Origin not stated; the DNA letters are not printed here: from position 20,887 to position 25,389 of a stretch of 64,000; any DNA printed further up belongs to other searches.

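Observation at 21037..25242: Chimeric autotransporter of about 1400 aa: ankyrin repeat plus four tandem Cys-rich 55-aa modules plus Gly/Asn-rich passenger plus beta-barrel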

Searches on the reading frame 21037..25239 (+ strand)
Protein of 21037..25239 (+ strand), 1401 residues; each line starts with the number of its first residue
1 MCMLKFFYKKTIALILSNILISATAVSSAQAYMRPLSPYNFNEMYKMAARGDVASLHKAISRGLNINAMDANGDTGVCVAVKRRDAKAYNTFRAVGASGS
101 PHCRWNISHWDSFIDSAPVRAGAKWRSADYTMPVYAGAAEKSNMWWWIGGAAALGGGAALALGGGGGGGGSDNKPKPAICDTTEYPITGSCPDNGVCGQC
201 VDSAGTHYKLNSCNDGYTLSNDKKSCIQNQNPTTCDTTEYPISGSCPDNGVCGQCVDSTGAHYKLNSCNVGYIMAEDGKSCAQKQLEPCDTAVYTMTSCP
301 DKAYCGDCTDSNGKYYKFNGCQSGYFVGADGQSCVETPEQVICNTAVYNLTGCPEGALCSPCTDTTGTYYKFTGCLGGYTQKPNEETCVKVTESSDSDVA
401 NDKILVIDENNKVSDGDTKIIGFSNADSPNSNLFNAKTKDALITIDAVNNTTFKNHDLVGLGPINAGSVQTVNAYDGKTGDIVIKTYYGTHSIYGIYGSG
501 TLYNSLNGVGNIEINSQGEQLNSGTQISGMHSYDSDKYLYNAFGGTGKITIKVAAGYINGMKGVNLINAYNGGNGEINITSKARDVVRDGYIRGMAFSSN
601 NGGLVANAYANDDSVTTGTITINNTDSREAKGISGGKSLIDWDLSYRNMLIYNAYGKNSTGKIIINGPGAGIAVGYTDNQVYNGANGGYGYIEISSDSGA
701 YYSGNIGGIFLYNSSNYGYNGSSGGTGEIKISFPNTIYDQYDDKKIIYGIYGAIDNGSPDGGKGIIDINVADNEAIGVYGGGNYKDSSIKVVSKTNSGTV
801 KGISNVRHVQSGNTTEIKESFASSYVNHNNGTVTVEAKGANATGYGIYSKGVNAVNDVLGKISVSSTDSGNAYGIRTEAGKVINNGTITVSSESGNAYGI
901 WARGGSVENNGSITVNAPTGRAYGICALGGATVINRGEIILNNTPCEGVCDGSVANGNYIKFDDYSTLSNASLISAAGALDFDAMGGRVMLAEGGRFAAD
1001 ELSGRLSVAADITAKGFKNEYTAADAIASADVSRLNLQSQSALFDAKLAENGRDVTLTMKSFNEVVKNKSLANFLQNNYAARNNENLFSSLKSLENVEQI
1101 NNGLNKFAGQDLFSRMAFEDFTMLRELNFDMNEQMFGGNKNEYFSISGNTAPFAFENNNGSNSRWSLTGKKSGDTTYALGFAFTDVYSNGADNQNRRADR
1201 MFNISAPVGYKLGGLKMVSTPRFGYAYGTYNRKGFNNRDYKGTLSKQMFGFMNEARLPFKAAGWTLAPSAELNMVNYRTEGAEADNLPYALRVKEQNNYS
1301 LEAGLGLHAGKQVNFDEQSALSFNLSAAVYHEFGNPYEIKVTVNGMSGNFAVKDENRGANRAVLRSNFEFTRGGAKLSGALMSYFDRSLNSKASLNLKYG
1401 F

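Call 3: search_protein_families(library=pfam, proteins=[window:21037-25239:+], max_evalue=1)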
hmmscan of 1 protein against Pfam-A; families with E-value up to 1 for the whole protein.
window:21037-25239:+ (1401 aa): 2 families
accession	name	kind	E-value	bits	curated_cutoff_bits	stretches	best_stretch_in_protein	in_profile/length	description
PF03797.25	Autotransporter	-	1.9e-14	54.5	26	1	1179-1370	42-242/255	Autotransporter beta-domain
PF12662.13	cEGF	-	6.3e-08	32.8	26.6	2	212-227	5-20/24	Complement Clr-like EGF-like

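Call 4: search_protein_families(library=ncbifam, proteins=[window:21037-25239:+], max_evalue=1)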
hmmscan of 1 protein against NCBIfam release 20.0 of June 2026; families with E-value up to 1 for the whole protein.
window:21037-25239:+ (1401 aa): 0 families

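Call 7: find_homologous_proteins(query=window:21037-25239:+, max_evalue=0.001)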
Query window:21037-25239:+ (1401 aa): 52 proteins with E <= 0.001 among 8000 candidates.
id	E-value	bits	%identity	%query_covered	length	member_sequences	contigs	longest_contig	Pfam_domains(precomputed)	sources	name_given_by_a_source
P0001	0.0e+0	3258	94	100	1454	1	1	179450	PF12662.14,PF03797.26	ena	-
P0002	0.0e+0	3220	80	65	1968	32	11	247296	PF12662.14,PF27417.1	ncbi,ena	-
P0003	0.0e+0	3196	92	100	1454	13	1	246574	PF12662.14,PF03797.26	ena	-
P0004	0.0e+0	3170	100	100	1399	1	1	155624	PF12662.14,PF03797.26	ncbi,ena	-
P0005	0.0e+0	3140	99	100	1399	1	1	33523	PF12662.14,PF03797.26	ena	-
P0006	0.0e+0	3105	91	100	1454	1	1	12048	PF12662.14,PF03797.26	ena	-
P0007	0.0e+0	3105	98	100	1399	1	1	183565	PF12662.14,PF03797.26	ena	-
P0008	0.0e+0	3099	98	100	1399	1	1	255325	PF12662.14,PF03797.26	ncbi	-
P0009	0.0e+0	3092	98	100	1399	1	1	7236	PF12662.14,PF03797.26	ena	-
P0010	0.0e+0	3021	94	100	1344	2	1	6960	PF03797.26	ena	-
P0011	0.0e+0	2979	80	61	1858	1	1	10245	PF27417.1,PF03797.26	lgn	-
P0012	0.0e+0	2955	79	78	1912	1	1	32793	PF27417.1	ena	-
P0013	0.0e+0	2925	91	100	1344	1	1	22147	PF03797.26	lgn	-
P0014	0.0e+0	2922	91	100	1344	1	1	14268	PF03797.26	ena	-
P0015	0.0e+0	2912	90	100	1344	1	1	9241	PF03797.26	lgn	-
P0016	0.0e+0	2910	90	100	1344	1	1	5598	PF03797.26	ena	-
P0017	0.0e+0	2877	91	98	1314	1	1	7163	PF03797.26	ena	-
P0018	0.0e+0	2576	98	84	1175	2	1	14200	PF03797.26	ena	-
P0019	0.0e+0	2303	68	67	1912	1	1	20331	PF12662.14,PF27417.1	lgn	-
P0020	0.0e+0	2292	67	67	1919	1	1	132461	PF12662.14,PF27417.1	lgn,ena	-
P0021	0.0e+0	2284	67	67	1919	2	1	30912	PF12662.14,PF27417.1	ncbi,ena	-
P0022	0.0e+0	2280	67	67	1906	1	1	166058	PF12662.14,PF27417.1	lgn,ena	-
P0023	0.0e+0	2280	66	67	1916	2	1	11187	PF12662.14,PF27417.1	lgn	-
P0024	0.0e+0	2269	69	67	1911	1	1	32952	PF12662.14,PF27417.1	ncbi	-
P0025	0.0e+0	2263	66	67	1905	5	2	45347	PF12662.14,PF27417.1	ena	-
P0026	0.0e+0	2201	66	67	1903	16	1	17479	PF12662.14,PF27417.1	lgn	-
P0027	0.0e+0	1861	86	37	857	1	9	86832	PF03797.26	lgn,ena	-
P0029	3.3e-187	643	36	55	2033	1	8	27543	PF12662.14,PF27417.1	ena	-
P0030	3.1e-186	640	36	55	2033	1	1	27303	PF12662.14,PF27417.1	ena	-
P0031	1.4e-185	638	36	55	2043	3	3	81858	PF12662.14,PF27417.1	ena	-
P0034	5.5e-172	593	35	66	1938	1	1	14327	PF27417.1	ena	-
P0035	2.7e-168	580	35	66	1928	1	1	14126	PF27417.1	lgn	-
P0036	7.2e-165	569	33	66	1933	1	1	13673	PF27417.1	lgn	-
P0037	1.2e-163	565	34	66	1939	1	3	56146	PF27417.1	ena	-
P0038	3.0e-161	557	38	51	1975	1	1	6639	PF27417.1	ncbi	ncbi:MAG: hypothetical protein ACI4OE_06680 [Alphaproteobacteria bacterium]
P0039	3.2e-149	517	32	53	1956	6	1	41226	PF12662.14,PF27417.1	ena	-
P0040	1.1e-135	472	31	62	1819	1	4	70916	PF27417.1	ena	-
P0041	4.2e-135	470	31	62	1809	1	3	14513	PF27417.1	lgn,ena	-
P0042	1.2e-126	443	30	60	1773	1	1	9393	PF27417.1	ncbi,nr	ncbi:MAG: hypothetical protein SPC24_02415, partial [Alphaproteobacteria bacterium]|nr:hypothetical 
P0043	3.1e-67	246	27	41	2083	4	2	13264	PF27415.1,PF27417.1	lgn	-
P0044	5.7e-63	231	31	41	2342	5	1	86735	PF27417.1,PF03797.26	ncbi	-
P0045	5.7e-59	218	27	25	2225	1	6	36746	PF27417.1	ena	-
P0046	3.4e-55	206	27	47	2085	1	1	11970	PF11765.14,PF27417.1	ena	-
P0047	4.1e-50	189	28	26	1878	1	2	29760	PF27415.1,PF27417.1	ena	-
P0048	9.5e-49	184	26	47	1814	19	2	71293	PF27417.1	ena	-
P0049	3.5e-47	179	44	10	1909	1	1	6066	PF27417.1,PF03797.26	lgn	-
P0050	4.7e-45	172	25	38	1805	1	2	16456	PF27415.1,PF27417.1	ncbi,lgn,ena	-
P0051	1.3e-24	104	38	11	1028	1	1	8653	PF27417.1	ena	-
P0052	6.8e-21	92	29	17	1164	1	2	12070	PF00082.28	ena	-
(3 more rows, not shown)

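Call 9: search_protein_families(library=pfam, proteins=[P0002, P0001, P0010, P0029, P0044], max_evalue=0.01)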
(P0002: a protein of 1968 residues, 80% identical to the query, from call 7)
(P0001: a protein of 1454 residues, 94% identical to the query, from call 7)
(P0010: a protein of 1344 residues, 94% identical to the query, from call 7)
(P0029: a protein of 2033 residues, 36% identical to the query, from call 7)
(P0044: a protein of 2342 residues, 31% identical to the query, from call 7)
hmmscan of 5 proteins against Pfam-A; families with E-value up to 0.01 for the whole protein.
P0002 (1968 aa): 1 family
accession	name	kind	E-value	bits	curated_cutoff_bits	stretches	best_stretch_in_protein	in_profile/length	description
PF12662.13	cEGF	-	3.2e-09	36.9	26.6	0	265-280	5-20/24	Complement Clr-like EGF-like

P0001 (1454 aa): 2 families
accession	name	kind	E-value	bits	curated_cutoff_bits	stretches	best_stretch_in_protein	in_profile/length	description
PF03797.25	Autotransporter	-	8.7e-15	55.6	26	1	1232-1427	42-246/255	Autotransporter beta-domain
PF12662.13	cEGF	-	1.8e-10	40.9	26.6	2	210-225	5-20/24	Complement Clr-like EGF-like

P0010 (1344 aa): 2 families
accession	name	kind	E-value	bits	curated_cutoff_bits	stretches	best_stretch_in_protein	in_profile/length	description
PF03797.25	Autotransporter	-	1.1e-14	55.2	26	1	1137-1317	59-246/255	Autotransporter beta-domain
PF12662.13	cEGF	-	0.00022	21.4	26.6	0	210-224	5-19/24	Complement Clr-like EGF-like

P0029 (2033 aa): 1 family
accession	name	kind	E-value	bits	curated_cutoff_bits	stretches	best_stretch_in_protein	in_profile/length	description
PF12662.13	cEGF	-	8.3e-12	45.2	26.6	1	354-369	5-20/24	Complement Clr-like EGF-like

P0044 (2342 aa): 1 family
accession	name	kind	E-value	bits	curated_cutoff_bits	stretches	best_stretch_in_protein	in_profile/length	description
PF03797.25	Autotransporter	-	4e-21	76.4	26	1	2084-2320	10-252/255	Autotransporter beta-domain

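Call 11: find_related_loci(query=window:21037-25239:+, collection=genome_contigs, flank=6000)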
Query window:21037-25239:+ (1401 aa) in genome_contigs; peptide patterns used: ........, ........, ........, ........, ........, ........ (x = any residue, [..] = any of these).
92 stretches matched a pattern; 6 encode a relative of the query (tblastn E <= 1e-3); 5 distinct loci.
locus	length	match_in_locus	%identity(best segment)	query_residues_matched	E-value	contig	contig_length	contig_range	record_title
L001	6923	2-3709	97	166-1401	0e+0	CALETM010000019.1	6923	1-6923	MAG TPA_asm: uncultured Alphaproteobacteria bacterium isolate ERR2619727_bin.69_CONCOCT_v1.1_MAG genome assembly, contig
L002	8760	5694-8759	90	3-1021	0e+0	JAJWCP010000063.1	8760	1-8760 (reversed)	MAG: Proteobacteria bacterium isolate B13_bin.31.fa NODE_1369_length_8760_cov_7.046180, whole genome shotgun sequence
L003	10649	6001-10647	67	3-1047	0e+0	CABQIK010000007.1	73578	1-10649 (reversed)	MAG TPA_asm: uncultured Alphaproteobacteria bacterium isolate MGYG-HGUT-00610 genome assembly, contig: GUT_GENOME018669_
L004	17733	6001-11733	69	3-1401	0e+0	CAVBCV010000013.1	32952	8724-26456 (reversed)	Lachnospiraceae bacterium isolate H07603-L1_cleanbin_000017 genome assembly, contig: Spades_H07603-L1_contig_791, whole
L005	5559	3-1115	84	1031-1401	0e+0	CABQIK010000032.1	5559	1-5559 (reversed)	MAG TPA_asm: uncultured Alphaproteobacteria bacterium isolate MGYG-HGUT-00610 genome assembly, contig: GUT_GENOME018669_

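Call 36: find_encoding_contigs(protein=P0001, flank=4000, max_places=2)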
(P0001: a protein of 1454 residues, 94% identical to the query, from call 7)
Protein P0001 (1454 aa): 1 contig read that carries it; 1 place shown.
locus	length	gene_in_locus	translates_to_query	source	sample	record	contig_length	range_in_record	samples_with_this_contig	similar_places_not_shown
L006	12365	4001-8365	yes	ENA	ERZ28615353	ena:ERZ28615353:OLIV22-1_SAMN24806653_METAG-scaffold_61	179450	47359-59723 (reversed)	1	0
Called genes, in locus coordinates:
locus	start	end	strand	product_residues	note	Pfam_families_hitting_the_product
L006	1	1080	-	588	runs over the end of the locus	PF01336:tRNA_anti-codon, PF00152:tRNA-synt_2, PF02938:GAD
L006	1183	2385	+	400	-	PF01612:DNA_pol_A_exo1, PF00570:HRDC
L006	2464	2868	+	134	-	-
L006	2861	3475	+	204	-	-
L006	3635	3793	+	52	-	-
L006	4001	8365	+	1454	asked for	PF12662:cEGF (faint), PF03797:Autotransporter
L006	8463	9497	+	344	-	PF01116:F_bP_aldolase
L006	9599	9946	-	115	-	PF01638:HxlR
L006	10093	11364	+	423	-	PF03349:Toluene_X, PF13505:OMP_b-brl (faint)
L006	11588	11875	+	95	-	-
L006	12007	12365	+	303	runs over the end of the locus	PF01867:Cas_Cas1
